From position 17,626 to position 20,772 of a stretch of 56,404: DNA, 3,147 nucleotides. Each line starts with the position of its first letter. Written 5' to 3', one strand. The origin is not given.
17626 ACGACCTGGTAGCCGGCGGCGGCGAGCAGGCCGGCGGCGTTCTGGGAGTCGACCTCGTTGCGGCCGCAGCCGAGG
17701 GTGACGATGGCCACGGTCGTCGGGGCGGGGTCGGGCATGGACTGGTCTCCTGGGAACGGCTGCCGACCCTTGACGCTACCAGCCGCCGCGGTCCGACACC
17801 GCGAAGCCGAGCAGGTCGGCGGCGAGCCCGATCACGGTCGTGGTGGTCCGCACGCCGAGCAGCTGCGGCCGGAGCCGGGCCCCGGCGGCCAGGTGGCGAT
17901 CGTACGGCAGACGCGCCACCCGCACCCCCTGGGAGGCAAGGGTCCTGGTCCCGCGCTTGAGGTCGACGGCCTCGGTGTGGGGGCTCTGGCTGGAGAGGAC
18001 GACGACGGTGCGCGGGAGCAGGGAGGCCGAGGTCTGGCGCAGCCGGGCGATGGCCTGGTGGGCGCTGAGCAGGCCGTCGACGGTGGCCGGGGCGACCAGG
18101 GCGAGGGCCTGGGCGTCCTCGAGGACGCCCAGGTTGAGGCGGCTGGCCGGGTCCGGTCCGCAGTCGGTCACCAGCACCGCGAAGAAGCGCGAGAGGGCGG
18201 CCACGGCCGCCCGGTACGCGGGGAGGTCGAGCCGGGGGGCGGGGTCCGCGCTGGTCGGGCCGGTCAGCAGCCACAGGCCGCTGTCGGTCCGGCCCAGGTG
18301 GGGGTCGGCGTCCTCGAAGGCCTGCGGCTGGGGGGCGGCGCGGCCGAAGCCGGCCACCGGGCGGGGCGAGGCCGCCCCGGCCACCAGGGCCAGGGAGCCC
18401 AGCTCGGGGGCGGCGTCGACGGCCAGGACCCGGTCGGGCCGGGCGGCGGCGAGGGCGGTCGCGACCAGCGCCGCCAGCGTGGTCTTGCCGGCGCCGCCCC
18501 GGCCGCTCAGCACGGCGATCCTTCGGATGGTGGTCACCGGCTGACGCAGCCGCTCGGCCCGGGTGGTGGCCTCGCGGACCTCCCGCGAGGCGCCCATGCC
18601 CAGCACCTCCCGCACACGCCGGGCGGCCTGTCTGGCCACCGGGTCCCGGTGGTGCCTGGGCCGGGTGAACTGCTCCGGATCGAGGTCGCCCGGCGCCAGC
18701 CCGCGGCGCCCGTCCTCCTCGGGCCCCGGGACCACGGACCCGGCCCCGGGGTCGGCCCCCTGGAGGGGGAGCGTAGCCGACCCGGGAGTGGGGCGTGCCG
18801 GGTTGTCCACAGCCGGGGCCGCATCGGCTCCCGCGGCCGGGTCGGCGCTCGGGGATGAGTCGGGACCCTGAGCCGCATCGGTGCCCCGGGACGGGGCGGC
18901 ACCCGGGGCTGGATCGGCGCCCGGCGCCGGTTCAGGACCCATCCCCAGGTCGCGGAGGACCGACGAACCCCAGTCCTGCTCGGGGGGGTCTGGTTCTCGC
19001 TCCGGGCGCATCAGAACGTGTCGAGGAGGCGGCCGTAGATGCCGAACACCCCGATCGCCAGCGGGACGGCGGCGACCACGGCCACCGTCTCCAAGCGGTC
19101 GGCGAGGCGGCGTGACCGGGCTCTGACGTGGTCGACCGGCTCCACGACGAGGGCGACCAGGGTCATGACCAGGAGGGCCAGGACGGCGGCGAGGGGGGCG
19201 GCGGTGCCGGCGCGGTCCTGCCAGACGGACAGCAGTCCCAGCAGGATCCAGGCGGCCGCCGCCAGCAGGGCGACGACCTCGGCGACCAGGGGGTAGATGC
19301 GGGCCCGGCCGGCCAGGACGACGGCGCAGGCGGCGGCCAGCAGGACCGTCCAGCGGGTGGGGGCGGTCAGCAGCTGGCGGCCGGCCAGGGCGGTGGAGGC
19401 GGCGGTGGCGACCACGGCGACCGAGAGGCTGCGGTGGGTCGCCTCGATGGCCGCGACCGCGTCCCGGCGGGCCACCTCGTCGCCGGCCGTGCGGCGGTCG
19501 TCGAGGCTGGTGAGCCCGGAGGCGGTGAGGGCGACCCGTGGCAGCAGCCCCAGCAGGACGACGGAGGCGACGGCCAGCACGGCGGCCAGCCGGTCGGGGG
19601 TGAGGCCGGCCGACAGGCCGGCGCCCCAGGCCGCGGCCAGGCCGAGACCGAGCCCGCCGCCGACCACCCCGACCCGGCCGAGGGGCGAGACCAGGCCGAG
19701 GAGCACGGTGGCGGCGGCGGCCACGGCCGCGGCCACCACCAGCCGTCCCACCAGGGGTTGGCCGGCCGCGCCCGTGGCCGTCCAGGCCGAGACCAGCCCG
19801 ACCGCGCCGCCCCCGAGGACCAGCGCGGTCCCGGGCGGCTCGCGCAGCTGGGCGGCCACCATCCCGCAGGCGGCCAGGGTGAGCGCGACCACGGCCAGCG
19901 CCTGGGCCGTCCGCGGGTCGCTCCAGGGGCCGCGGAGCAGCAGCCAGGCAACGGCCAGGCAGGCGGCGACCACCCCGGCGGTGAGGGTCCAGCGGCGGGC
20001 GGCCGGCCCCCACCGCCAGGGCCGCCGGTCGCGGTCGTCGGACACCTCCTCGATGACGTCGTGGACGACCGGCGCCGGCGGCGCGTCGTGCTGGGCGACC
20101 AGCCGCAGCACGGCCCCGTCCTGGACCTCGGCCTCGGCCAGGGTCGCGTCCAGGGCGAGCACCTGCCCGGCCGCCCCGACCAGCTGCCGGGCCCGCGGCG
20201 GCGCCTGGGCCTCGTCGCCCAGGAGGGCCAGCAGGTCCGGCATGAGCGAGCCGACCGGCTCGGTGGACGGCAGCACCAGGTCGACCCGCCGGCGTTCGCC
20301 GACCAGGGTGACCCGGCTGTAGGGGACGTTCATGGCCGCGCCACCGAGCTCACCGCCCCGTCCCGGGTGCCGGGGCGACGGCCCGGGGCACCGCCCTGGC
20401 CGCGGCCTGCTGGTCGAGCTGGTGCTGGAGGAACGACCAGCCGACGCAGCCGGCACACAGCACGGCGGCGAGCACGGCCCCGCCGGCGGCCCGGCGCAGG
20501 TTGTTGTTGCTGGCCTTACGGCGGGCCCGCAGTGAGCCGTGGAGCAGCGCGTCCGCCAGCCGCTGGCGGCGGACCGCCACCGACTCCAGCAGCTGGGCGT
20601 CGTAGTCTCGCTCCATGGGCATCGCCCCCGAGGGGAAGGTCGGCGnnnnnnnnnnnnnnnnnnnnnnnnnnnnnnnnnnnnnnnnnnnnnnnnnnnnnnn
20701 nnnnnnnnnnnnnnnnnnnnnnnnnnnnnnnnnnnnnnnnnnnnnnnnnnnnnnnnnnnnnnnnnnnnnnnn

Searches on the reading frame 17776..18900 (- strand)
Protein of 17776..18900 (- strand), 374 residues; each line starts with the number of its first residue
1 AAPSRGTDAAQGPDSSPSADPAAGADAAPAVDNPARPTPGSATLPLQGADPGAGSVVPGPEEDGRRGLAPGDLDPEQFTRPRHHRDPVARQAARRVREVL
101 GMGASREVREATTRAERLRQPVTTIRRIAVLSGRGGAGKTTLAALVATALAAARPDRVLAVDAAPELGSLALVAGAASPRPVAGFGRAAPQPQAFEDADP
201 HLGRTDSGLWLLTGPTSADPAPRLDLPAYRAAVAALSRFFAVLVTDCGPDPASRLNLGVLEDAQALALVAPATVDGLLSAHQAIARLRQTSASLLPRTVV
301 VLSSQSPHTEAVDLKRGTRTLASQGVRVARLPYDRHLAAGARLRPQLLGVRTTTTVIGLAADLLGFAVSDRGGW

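Call 3: search_protein_families(library=pfam, proteins=[window:17776-18900:-], max_evalue=0.1)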
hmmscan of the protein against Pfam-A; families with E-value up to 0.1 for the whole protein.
window:17776-18900:- (374 aa): 14 families
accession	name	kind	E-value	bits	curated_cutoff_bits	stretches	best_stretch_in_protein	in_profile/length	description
PF01656.29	CbiA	-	2.2e-11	44.2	25.4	1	128-167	1-39/125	CobQ/CobB/MinD/ParA nucleotide binding domain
PF13614.12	AAA_31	-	9.4e-05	22.9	27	1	126-165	2-40/177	AAA domain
PF13191.12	AAA_16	-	0.00012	23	32.6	1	115-245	16-129/167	AAA ATPase domain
PF10609.15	ParA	-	0.00056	19.9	27.1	1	127-153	5-31/246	NUBPL iron-transfer P-loop NTPase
PF25199.1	nSTAND_NTPase5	-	0.0021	18.3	34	1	107-163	23-78/145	Novel STAND NTPase 5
PF06564.18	CBP_BcsQ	-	0.0024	17.9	21.3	1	130-166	6-41/234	Cellulose biosynthesis protein BcsQ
PF02374.21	ArsA_ATPase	-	0.0048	16.6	24.3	1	127-165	2-41/305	Anion-transporting ATPase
PF13604.12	AAA_30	-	0.01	16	27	1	118-154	10-46/191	AAA domain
PF13401.12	AAA_22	-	0.013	16.3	27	1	126-165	5-43/130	AAA domain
PF13481.12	AAA_25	-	0.013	15.6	27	1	127-155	34-62/195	AAA domain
PF20720.3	nSTAND3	-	0.027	14.6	27.2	1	126-153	17-44/155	Novel STAND NTPase 3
PF06414.18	Zeta_toxin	-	0.031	14.2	22.3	1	128-155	18-43/199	Zeta toxin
PF05729.18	NACHT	-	0.046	14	26.7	0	128-155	2-29/167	NACHT domain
PF02367.23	TsaE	-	0.078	13.4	26.6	0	111-152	7-47/128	Threonylcarbamoyl adenosine biosynthesis protein TsaE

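Call 4: search_protein_families(library=ncbifam, proteins=[window:17776-18900:-], max_evalue=0.1)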
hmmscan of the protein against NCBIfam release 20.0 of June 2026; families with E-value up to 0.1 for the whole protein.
window:17776-18900:- (374 aa): 20 families
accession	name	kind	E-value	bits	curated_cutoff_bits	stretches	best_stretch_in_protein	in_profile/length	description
TIGR03815.1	CpaE_hom_Actino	equivalog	2.8e-11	43.1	154.45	1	125-294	111-276/340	septum site-determining protein Ssd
NF041546.1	ParA_partition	equivalog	8.7e-07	28.7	180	1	128-166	2-39/203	ParA family partition ATPase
TIGR01969.1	minD_arch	subfamily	6.7e-06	25.5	201.75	1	127-175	2-49/251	cell division ATPase MinD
TIGR03371.1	cellulose_yhjQ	equivalog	1e-05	25.2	157.85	1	126-172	2-46/246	cellulose biosynthesis protein BcsQ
TIGR03453.1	partition_RepA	equivalog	2e-05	23.6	348.45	1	91-172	66-149/387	plasmid partitioning protein RepA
TIGR01968.1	minD_bact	equivalog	2.9e-05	23.5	212.9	1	128-175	4-50/261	septum site-determining protein MinD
NF053622.1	ATPseBagAMYCTU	equivalog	0.00018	21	400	1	126-162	7-42/325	ATPase BagA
NF047398.1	AAA_KGGVGR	domain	0.00099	19.5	90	1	126-170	3-49/190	KGGVGR-motif variant AAA ATPase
NF010443.0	PRK13869.1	subfamily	0.0011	17.8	446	1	118-172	114-167/405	plasmid-partitioning protein RepA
NF041136.1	MrpORP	equivalog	0.0014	18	450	1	126-154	6-34/365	iron-sulfur cluster carrier protein MrpORP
NF008079.0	PRK10818.1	equivalog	0.0023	17.3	508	1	126-176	3-52/270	septum site-determining protein MinD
TIGR04291.1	arsen_driv_ArsA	equivalog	0.0044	15.8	650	1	127-159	321-353/565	arsenical pump-driving ATPase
NF008669.0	PRK11670.1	equivalog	0.0049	15.8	348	1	121-183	102-164/369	iron-sulfur cluster carrier protein ApbC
NF053621.1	ATPseBagBMYCTU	equivalog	0.0059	15.7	521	1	126-183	12-71/371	ATPase BagB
NF008127.0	PRK10875.1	equivalog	0.015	13.8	671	1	119-164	164-209/619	exodeoxyribonuclease V subunit alpha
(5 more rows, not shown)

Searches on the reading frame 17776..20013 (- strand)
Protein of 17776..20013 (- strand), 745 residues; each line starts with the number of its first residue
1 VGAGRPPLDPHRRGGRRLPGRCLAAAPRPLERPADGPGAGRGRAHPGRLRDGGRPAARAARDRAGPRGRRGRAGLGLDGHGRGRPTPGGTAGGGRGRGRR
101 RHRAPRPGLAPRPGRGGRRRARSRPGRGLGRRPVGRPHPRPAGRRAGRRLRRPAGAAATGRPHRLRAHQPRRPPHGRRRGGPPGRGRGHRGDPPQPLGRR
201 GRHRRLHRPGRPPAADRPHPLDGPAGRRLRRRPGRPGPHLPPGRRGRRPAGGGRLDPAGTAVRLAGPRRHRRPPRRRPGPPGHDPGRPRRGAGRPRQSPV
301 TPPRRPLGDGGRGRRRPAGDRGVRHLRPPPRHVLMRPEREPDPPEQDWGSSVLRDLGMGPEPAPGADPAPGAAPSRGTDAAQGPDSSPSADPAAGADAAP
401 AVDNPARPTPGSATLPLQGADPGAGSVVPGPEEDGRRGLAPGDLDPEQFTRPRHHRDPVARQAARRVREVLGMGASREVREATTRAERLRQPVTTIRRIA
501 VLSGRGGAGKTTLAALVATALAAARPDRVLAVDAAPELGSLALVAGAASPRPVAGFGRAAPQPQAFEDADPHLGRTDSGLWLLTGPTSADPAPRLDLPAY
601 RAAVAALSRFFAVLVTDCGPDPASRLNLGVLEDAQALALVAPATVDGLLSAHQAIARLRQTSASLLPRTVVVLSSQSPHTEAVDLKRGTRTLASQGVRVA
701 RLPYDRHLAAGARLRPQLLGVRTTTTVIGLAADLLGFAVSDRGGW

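Call 91: search_protein_families(library=pfam, proteins=[window:17776-20013:-], max_evalue=0.01)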
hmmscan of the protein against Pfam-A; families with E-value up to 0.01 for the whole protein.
window:17776-20013:- (745 aa): 6 families
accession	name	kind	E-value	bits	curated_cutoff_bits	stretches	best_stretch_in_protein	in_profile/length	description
PF01656.29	CbiA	-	2e-10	41.2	25.4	1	499-538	1-39/125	CobQ/CobB/MinD/ParA nucleotide binding domain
PF13614.12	AAA_31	-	0.00033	21.1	27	1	497-536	2-40/177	AAA domain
PF13191.12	AAA_16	-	0.0012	19.8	32.6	1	487-616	17-129/167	AAA ATPase domain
PF10609.15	ParA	-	0.0014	18.5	27.1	1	498-524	5-31/246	NUBPL iron-transfer P-loop NTPase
PF25199.1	nSTAND_NTPase5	-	0.0059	16.9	34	0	479-534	24-78/145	Novel STAND NTPase 5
PF06564.18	CBP_BcsQ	-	0.0074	16.3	21.3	0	502-537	6-41/234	Cellulose biosynthesis protein BcsQ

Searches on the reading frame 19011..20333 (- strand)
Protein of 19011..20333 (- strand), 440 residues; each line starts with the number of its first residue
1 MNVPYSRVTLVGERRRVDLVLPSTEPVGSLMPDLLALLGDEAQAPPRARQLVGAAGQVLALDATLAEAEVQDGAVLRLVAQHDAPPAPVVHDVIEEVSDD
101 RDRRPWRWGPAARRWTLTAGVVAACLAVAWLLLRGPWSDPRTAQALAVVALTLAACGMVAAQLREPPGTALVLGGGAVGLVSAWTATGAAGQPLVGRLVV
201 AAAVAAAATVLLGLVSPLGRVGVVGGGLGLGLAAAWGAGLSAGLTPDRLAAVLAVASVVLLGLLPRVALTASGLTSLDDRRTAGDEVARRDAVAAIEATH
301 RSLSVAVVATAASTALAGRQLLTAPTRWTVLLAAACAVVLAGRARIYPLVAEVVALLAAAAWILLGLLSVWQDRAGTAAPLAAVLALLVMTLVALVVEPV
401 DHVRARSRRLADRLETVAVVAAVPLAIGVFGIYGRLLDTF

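Call 3: search_protein_families(library=pfam, proteins=[window:19011-20333:-], max_evalue=0.1)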
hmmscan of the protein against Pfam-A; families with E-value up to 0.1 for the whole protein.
window:19011-20333:- (440 aa): 4 families
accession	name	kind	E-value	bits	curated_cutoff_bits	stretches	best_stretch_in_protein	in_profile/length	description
PF19053.6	EccD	-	2.8e-26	92.7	30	1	112-436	1-336/339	EccD-like transmembrane domain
PF08817.16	YukD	-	1.2e-16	61.6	27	1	6-78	2-76/76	WXG100 protein secretion system (Wss), protein YukD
PF20064.4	DUF6463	-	0.0058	16.9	26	1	356-400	54-99/119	Family of unknown function (DUF6463)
PF10947.13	DUF2628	-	0.069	14.1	23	1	114-187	18-84/93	Protein of unknown function (DUF2628)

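Call 4: search_protein_families(library=ncbifam, proteins=[window:19011-20333:-], max_evalue=0.1)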
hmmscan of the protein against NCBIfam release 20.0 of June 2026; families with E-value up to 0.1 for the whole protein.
window:19011-20333:- (440 aa): 1 family
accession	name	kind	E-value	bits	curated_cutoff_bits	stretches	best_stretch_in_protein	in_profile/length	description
TIGR03920.1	T7SS_EccD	equivalog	1.2e-38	133.1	94.95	1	8-436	1-453/455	type VII secretion integral membrane protein EccD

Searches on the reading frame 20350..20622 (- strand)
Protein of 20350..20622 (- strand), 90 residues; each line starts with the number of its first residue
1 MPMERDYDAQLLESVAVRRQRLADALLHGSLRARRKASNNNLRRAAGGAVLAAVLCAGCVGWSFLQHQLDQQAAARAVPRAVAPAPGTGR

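Call 3: search_protein_families(library=pfam, proteins=[window:20350-20622:-], max_evalue=0.1)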
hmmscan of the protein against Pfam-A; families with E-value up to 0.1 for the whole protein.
window:20350-20622:- (90 aa): 1 family
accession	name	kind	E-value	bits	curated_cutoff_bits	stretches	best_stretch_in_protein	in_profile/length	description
PF05108.18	T7SS_ESX1_EccB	-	0.0015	17.7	27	1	20-70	17-67/474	Type VII secretion system ESX-1, transport TM domain B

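Call 4: search_protein_families(library=ncbifam, proteins=[window:20350-20622:-], max_evalue=0.1)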
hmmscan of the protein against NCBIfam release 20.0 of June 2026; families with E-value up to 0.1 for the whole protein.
window:20350-20622:- (90 aa): 4 families
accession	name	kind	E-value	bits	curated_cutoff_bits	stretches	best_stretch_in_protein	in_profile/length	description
TIGR03919.1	T7SS_EccB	equivalog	0.0023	16.8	154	1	20-73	14-67/457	type VII secretion protein EccB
NF052375.1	antisigma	equivalog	0.014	15.4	100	1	9-83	56-122/217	anti-sigma factor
TIGR04404.1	RiPP_SkfA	equivalog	0.016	15.1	45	1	37-61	9-33/53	sporulation killing factor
NF041525.1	HrpD5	equivalog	0.071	12.5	300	1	8-77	91-158/314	HrpD5 family protein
